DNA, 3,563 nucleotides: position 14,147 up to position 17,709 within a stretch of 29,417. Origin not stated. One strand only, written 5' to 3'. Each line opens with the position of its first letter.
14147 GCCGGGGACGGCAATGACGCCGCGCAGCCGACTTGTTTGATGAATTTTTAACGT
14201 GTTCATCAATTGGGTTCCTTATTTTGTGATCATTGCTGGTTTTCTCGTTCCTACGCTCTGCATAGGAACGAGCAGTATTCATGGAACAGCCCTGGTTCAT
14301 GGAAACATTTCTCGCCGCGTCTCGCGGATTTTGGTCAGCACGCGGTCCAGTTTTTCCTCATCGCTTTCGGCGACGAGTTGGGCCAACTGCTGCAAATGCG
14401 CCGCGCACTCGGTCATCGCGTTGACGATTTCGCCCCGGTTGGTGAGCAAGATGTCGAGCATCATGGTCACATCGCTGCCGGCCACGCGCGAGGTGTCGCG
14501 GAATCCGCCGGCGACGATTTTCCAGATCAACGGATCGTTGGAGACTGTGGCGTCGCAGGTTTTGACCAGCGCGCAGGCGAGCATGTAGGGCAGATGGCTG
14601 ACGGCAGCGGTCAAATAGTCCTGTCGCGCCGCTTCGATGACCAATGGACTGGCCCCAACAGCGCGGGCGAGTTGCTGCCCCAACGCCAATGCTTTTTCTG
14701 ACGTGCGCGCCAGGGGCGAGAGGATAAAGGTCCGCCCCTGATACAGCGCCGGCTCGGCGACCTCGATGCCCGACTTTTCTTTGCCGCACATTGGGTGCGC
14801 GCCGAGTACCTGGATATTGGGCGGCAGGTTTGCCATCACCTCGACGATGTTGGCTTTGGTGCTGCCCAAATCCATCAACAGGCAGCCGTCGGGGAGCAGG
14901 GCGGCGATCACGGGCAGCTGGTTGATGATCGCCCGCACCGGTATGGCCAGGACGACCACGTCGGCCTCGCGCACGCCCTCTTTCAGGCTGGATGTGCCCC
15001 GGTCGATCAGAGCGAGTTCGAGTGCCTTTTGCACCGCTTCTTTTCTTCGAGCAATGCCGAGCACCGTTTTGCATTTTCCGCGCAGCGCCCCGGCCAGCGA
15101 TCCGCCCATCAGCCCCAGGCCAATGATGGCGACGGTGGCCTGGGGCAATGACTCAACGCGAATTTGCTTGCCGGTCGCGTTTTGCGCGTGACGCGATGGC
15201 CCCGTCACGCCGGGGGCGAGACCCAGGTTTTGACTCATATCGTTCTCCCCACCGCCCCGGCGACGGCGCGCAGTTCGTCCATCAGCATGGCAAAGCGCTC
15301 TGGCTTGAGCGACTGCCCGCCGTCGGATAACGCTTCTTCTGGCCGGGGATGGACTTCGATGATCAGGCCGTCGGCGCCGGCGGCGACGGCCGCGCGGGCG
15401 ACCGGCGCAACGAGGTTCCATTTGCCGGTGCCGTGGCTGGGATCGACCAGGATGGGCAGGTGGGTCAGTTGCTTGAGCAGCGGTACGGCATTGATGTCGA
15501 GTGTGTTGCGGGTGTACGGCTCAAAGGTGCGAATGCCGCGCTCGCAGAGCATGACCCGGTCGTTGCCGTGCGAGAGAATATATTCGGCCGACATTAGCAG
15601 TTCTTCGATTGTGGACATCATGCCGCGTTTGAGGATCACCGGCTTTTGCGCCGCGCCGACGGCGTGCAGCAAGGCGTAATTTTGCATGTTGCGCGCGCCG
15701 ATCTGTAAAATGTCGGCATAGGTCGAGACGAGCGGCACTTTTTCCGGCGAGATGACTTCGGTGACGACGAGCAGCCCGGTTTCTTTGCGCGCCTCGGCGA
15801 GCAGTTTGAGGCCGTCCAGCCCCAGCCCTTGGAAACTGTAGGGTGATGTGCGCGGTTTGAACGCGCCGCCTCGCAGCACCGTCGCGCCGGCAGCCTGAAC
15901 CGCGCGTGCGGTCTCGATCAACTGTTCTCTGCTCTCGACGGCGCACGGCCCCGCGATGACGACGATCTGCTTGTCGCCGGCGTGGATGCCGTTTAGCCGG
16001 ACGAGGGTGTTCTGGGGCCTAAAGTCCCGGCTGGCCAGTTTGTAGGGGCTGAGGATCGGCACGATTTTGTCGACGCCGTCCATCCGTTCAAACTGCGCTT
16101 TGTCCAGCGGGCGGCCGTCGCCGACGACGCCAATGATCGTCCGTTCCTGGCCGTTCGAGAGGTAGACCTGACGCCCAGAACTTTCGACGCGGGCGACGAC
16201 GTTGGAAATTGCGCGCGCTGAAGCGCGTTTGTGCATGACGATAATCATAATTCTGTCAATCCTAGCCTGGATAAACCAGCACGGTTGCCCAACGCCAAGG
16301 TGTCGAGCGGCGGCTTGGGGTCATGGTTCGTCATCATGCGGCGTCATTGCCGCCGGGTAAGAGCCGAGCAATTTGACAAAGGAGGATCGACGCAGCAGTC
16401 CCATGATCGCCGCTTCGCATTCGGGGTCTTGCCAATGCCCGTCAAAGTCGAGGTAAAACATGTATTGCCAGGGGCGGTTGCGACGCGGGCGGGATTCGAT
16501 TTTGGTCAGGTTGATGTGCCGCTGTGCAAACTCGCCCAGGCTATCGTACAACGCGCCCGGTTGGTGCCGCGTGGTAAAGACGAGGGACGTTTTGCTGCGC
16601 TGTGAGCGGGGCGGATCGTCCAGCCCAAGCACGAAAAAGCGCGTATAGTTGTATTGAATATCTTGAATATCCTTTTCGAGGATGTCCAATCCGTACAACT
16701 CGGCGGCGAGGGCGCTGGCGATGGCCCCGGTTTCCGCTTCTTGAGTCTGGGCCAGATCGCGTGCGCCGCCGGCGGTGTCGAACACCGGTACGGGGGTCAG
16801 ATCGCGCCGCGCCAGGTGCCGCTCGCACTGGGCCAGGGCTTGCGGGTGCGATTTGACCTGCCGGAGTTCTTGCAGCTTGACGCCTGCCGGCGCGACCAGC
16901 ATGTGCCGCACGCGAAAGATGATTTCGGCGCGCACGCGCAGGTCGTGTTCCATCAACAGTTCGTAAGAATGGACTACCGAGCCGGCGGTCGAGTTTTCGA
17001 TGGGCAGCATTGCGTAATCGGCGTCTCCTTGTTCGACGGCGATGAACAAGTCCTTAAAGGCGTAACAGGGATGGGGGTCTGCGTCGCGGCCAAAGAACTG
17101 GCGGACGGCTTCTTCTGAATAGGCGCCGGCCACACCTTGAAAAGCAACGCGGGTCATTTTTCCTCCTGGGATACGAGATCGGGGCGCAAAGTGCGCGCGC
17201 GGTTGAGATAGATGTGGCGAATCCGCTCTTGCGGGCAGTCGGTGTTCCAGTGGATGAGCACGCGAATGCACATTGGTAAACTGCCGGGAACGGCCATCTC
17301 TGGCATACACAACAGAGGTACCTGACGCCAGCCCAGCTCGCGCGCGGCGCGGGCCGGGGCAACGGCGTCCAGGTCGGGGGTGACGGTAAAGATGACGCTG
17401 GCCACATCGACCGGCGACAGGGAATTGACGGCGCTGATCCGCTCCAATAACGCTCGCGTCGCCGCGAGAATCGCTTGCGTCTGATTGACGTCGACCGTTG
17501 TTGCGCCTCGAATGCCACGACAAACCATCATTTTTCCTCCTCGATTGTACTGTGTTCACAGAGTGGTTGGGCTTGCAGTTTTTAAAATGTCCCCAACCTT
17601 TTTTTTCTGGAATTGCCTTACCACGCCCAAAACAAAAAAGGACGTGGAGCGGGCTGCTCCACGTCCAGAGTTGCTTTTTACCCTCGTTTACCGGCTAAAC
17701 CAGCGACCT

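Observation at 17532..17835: Putative ribosome-mediated Phe/Tyr attenuator in front of an aromatic amino-acid supraoperon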

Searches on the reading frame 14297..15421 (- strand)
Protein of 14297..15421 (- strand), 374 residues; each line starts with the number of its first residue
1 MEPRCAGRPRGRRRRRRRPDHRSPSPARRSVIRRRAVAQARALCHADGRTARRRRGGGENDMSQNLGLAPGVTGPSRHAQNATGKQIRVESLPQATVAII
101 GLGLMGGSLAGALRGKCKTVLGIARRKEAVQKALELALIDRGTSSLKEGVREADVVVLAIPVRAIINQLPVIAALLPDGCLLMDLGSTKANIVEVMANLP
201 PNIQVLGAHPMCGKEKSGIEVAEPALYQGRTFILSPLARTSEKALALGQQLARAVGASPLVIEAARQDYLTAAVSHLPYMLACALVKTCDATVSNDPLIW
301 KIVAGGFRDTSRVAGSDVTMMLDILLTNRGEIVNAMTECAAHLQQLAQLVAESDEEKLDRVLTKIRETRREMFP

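Call 6: search_protein_families(library=ncbifam, proteins=[window:14297-15421:-])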
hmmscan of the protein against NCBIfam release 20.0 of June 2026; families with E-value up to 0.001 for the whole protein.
window:14297-15421:- (374 aa): 25 families
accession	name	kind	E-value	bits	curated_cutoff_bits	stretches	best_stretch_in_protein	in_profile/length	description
NF011381.1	PRK14806.1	equivalog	3.1e-64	217.5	902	1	96-371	5-283/733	bifunctional prephenate dehydrogenase/3-phosphoshikimate 1-carboxyvinyltransferase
NF005107.0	PRK06545.1-5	equivalog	3.7e-60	203.8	414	1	94-371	2-283/367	prephenate dehydrogenase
NF005650.0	PRK07417.1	equivalog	1.8e-57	194.8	290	1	96-372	3-278/281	prephenate/arogenate dehydrogenase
NF006307.0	PRK08507.1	equivalog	9.9e-57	192.2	295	1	96-368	2-271/275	prephenate dehydrogenase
NF005694.0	PRK07502.1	equivalog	1.9e-56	191.6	409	1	95-371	7-287/310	prephenate/arogenate dehydrogenase family protein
NF005105.0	PRK06545.1-3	equivalog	7.4e-54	182.9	524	1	95-372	3-285/367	prephenate dehydrogenase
NF005106.0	PRK06545.1-4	equivalog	5e-46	157.6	569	1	96-370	3-281/363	prephenate dehydrogenase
NF005104.0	PRK06545.1-1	equivalog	2.7e-42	145.2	713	1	96-369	4-280/366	prephenate dehydrogenase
NF005108.0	PRK06545.1-6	equivalog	1.4e-37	129.5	327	1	94-353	10-267/321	prephenate dehydrogenase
NF005112.0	PRK06545.2-4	subfamily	2.3e-33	115.7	294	1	96-366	4-267/356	prephenate dehydrogenase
NF005111.0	PRK06545.2-3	equivalog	4.9e-32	111.3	344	1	90-353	9-268/371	prephenate dehydrogenase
NF005109.0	PRK06545.2-1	equivalog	3.1e-28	98.9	397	1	96-368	3-270/361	prephenate dehydrogenase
NF006411.0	PRK08655.1-5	equivalog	2.8e-17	62.6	464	1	118-358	29-260/443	prephenate dehydrogenase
NF006409.0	PRK08655.1-3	equivalog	3.2e-16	59.7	310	1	97-368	3-266/290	prephenate dehydrogenase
NF005110.0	PRK06545.2-2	equivalog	8e-16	58.2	385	1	79-362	55-333/423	prephenate dehydrogenase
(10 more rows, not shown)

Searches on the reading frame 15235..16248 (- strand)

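Call 6: search_protein_families(library=ncbifam, proteins=[window:15235-16248:-])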
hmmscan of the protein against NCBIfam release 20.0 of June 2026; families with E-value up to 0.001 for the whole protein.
window:15235-16248:- (337 aa): 11 families
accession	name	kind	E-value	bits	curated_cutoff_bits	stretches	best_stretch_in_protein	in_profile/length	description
NF006421.0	PRK08673.1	subfamily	3.5e-152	506.5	335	1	1-336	1-336/338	3-deoxy-7-phosphoheptulonate synthase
TIGR01361.1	DAHP_synth_Bsub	equivalog_domain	4.5e-121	403.2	267.75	1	71-328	2-259/260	3-deoxy-7-phosphoheptulonate synthase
NF009933.0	PRK13396.1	subfamily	5.4e-121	403.9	486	1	1-335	1-343/352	3-deoxy-7-phosphoheptulonate synthase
NF041229.1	BagF_FevY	exception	5.7e-119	397.3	700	1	5-327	1-323/340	phospho-2-dehydro-3-deoxyheptonate aldolase BagF/FevY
NF009239.0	PRK12595.1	equivalog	1.5e-110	369.6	279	1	71-330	95-354/360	bifunctional 3-deoxy-7-phosphoheptulonate synthase/chorismate mutase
NF003543.0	PRK05198.1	equivalog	7.1e-38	130.2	242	1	89-331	11-269/273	3-deoxy-8-phosphooctulonate synthase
TIGR01362.1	KDO8P_synth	equivalog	3.1e-36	124.9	314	1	94-329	2-252/258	3-deoxy-8-phosphooctulonate synthase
NF009109.0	PRK12457.1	equivalog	5.1e-22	78.4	457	1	133-331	61-270/281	3-deoxy-8-phosphooctulonate synthase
TIGR03569.1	NeuB_NnaB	equivalog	1.8e-08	33.8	399.65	1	177-335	109-260/329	N-acetylneuraminate synthase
TIGR03586.1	PseI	equivalog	3.4e-08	33.1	340.25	1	150-335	82-259/327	pseudaminic acid synthase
NF009395.0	PRK12755.1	subfamily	0.00024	19.9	343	0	88-143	49-110/355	3-deoxy-7-phosphoheptulonate synthase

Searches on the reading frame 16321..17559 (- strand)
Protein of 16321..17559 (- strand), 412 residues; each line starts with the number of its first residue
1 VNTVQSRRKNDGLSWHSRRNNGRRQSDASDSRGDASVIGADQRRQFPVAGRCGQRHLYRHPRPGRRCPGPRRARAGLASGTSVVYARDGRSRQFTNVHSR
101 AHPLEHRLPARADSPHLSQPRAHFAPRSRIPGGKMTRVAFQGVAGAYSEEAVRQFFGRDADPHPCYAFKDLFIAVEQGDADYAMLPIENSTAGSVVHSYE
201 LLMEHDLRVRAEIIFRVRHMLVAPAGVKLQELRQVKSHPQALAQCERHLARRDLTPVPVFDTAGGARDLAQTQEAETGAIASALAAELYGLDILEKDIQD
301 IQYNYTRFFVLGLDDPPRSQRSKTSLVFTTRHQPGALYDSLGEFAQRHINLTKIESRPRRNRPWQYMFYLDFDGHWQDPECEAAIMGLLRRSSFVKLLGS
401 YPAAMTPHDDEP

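Call 6: search_protein_families(library=ncbifam, proteins=[window:16321-17559:-])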
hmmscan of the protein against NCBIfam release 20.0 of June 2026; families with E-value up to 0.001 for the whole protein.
window:16321-17559:- (412 aa): 4 families
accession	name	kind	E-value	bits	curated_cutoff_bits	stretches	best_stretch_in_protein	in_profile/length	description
NF008866.0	PRK11899.1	equivalog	2.1e-79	266.7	359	1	135-405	5-277/283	prephenate dehydratase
NF008865.0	PRK11898.1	equivalog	8.3e-73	245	219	1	135-405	1-280/284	prephenate dehydratase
NF007910.0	PRK10622.1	equivalog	3.5e-50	171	577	1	135-403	103-377/386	bifunctional chorismate mutase/prephenate dehydratase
TIGR01268.1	Phe4hydrox_tetr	equivalog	2.3e-09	36.5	704.8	1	319-387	12-79/436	phenylalanine 4-monooxygenase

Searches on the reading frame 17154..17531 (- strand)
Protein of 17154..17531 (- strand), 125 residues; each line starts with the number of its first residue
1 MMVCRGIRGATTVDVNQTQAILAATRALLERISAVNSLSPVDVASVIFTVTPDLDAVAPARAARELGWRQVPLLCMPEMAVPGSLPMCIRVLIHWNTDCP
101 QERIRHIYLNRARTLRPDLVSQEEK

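Call 6: search_protein_families(library=ncbifam, proteins=[window:17154-17531:-])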
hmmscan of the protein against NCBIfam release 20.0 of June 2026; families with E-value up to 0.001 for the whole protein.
window:17154-17531:- (125 aa): 1 family
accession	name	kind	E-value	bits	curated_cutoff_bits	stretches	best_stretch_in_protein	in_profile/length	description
TIGR01796.1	CM_mono_aroH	equivalog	3.3e-42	143.6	82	1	5-119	2-117/117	chorismate mutase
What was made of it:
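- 17154..17531 (-): aroH (monofunctional chorismate mutase), the first structural gene. Call 6: TIGR01796, 143.6 bits.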

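Call 9: find_homologous_proteins(query=window:17154-17531:-)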
Query window:17154-17531:- (125 aa): 7950 proteins with E <= 0.001 among 8000 candidates; the best 120 are listed.
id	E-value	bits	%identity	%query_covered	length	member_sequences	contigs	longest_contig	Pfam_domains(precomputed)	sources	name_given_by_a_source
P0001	1.5e-75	269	99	100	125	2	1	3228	PF07736.17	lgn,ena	-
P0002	7.3e-52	192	69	99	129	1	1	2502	PF07736.17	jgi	-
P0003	8.1e-52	192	69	99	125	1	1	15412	PF07736.17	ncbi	-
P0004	1.1e-51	192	69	99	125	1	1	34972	PF07736.17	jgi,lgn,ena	-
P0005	1.5e-51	191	72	98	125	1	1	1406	PF07736.17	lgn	-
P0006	4.6e-51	190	72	98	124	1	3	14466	PF07736.17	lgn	-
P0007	7.5e-50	186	72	98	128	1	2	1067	PF07736.17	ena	-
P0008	2.6e-49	184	68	99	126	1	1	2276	PF07736.17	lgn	-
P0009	6.6e-49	183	67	99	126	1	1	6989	PF07736.17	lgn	-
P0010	7.7e-49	183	68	98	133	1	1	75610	PF07736.17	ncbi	-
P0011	8.1e-49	183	66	99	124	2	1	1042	PF07736.17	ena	-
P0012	1.0e-48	182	72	98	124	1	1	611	PF07736.17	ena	-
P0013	1.1e-48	182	70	97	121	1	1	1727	PF07736.17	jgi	jgi:chorismate mutase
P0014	1.7e-48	182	70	97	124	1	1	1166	PF07736.17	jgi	jgi:chorismate mutase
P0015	2.1e-48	181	69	95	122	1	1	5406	PF07736.17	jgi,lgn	-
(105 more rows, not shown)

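Call 11: find_related_loci(query=A1, collection=genome_contigs, flank=3000)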
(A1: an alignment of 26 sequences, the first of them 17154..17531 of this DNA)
Query A1 (125 aa) in genome_contigs; peptide patterns used: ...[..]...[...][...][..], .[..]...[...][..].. (x = any residue, [..] = any of these).
600 stretches matched a pattern (row limit reached: there are more); 511 encode a relative of the query (tblastn E <= 1e-3); the best 80 are kept; 80 distinct loci.
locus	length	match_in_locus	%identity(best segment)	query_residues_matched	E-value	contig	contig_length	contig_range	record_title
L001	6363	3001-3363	70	2-125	8e-53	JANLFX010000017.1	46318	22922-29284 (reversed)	MAG: Anaerolineae bacterium isolate A05DMB24 NODE_17_length_46318_cov_10.643322, whole genome shotgun sequence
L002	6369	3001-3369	72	2-124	4e-52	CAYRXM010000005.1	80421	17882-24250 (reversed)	MAG TPA_asm: uncultured Anaerolineae bacterium isolate binchicken_co43_70 genome assembly, contig: NODE_314_length_80421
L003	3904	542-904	67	2-122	1e-51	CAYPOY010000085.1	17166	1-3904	MAG TPA_asm: uncultured Anaerolineales bacterium isolate SRP214966_co5_314 genome assembly, contig: NODE_2791_length_171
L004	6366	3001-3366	68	2-123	1e-50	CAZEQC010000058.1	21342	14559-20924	MAG TPA_asm: uncultured Anaerolineales bacterium isolate binchicken_co15_221 genome assembly, contig: NODE_1261_length_2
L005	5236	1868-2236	67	2-124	3e-50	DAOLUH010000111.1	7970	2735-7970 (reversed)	MAG TPA_asm: Anaerolineae bacterium isolate AMR_MDS_4610 NODE_8841_length_7970_cov_28.026027, whole genome shotgun seque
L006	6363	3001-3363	64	2-122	6e-50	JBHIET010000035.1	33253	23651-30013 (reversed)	MAG: Anaerolineae bacterium isolate b2.sp2_bin.30 NODE_203_length_33253_cov_8.652630, whole genome shotgun sequence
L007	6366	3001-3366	64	2-123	3e-49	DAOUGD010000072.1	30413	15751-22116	MAG TPA_asm: Anaerolineae bacterium isolate R24_97 k131_1451274, whole genome shotgun sequence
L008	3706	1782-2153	65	2-125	3e-49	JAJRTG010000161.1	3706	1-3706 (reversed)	MAG: Candidatus Neomarinimicrobiota bacterium isolate Dive96_bin1.306 k141_3584024, whole genome shotgun sequence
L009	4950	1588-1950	65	2-122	3e-49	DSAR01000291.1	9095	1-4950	MAG TPA_asm: Chloroflexota bacterium isolate SpSt-1153 Ga0129302_1004545, whole genome shotgun sequence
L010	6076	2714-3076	64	2-122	8e-49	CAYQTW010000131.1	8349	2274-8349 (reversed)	MAG TPA_asm: uncultured Anaerolineales bacterium isolate binchicken_co355_303 genome assembly, contig: NODE_6773_length_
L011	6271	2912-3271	64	4-123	2e-48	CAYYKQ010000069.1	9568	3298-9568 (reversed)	MAG TPA_asm: uncultured Anaerolineae bacterium isolate binchicken_co349_104 genome assembly, contig: NODE_2580_length_95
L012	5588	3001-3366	62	2-123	1e-48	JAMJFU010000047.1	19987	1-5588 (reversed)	MAG: Anaerolineae bacterium isolate B4-07 NODE_47_length_19987_cov_5.121112, whole genome shotgun sequence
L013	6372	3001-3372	64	2-125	4e-48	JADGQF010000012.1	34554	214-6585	MAG: Anaerolineales bacterium isolate Chersky.3_15 contig-100_163, whole genome shotgun sequence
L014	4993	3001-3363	63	2-122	9e-47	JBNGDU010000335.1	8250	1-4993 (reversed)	MAG: Anaerolineae bacterium isolate E05-043 bin23.fa-335, whole genome shotgun sequence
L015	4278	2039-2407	60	2-124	1e-46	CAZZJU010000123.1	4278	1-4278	MAG TPA_asm: uncultured Thermotogae bacterium isolate SRP128015_co1_136 genome assembly, contig: NODE_38260_length_4278_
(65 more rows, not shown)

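Call 35: find_encoding_contigs(protein=P0001, flank=3000, max_places=4)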
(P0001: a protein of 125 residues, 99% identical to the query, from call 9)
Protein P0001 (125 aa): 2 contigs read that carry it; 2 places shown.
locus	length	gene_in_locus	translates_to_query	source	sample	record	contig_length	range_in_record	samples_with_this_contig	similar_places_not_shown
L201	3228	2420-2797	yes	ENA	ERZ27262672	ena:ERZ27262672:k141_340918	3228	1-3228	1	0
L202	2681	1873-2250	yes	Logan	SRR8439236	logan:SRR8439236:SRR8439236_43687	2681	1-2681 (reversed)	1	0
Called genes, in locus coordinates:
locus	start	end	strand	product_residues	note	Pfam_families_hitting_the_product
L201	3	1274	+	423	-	?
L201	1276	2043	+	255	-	PF03009:GDPD, PF13653:GDPD_2 (weak)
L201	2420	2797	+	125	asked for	PF07736:CM_1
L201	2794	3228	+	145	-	?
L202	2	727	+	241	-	?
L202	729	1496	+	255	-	PF03009:GDPD, PF13653:GDPD_2 (weak)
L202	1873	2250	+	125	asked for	PF07736:CM_1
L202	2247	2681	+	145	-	?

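Call 36: find_encoding_contigs(protein=P0006, flank=1500, max_places=4)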
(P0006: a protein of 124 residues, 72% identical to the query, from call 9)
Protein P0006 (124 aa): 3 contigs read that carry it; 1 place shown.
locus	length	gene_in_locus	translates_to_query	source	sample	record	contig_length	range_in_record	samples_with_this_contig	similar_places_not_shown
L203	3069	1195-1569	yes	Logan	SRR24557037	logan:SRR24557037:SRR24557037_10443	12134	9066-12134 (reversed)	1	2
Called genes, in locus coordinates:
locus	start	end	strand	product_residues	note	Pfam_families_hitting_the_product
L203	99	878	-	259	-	PF03372:Exo_endo_phos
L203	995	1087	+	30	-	-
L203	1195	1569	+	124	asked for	PF07736:CM_1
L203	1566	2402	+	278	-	PF00800:PDT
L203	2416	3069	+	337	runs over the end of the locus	PF18152:DAHP_snth_FXD, PF00793:DAHP_synth_1, PF03102:NeuB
